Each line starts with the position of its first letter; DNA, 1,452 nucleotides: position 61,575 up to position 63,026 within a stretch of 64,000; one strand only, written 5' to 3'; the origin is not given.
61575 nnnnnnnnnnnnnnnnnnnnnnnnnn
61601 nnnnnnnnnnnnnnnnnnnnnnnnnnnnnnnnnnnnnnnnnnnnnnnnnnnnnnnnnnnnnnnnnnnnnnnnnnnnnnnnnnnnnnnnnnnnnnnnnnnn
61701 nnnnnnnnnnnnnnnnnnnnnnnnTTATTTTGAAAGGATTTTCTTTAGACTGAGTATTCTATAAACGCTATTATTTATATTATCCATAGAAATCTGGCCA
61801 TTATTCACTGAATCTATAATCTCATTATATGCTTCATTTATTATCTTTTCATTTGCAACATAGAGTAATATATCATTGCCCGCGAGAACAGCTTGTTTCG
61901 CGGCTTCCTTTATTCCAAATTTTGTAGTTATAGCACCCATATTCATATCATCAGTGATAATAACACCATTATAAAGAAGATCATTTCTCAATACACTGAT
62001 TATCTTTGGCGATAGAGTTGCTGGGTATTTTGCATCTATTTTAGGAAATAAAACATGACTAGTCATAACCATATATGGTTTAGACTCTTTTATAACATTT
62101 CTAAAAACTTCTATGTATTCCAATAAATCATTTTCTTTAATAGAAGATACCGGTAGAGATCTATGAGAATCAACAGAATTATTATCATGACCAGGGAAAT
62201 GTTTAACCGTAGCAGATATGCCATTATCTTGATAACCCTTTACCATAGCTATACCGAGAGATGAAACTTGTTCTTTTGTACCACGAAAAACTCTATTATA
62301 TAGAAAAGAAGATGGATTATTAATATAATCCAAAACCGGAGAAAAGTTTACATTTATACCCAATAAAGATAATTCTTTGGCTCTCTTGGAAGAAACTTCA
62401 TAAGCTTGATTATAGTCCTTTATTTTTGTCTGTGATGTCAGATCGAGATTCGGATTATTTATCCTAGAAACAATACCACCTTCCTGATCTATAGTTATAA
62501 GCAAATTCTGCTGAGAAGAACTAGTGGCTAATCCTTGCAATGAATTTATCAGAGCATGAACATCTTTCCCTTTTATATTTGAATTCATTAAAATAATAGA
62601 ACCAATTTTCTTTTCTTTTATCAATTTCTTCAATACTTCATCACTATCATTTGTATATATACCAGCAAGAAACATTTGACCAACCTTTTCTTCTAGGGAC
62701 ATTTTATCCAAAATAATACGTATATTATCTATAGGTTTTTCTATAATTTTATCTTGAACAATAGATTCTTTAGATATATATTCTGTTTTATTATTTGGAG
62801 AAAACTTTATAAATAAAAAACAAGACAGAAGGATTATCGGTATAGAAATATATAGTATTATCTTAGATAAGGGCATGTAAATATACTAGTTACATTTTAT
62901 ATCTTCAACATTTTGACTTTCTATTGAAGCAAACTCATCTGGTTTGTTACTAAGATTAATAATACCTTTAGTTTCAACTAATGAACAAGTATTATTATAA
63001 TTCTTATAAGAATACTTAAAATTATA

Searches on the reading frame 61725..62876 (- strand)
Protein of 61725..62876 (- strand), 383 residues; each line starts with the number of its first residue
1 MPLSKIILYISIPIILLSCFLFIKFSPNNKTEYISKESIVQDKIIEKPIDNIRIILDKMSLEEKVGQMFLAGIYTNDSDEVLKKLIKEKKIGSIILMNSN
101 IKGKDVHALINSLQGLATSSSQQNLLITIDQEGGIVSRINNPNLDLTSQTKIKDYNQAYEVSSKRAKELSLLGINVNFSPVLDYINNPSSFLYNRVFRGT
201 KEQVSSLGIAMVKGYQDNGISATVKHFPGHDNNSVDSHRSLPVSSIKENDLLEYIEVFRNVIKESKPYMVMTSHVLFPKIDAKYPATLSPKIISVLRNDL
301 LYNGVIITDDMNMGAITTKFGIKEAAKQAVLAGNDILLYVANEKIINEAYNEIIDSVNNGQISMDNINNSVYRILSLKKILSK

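Call 27: search_protein_families(library=pfam, proteins=[window:61725-62876:-], max_evalue=0.0001)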
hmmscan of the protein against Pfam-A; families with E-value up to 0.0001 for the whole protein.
window:61725-62876:- (383 aa): 1 family
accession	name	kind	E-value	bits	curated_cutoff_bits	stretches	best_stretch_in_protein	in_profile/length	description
PF00933.27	Glyco_hydro_3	-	1.6e-65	222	27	1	61-377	2-316/316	Glycosyl hydrolase family 3 N terminal domain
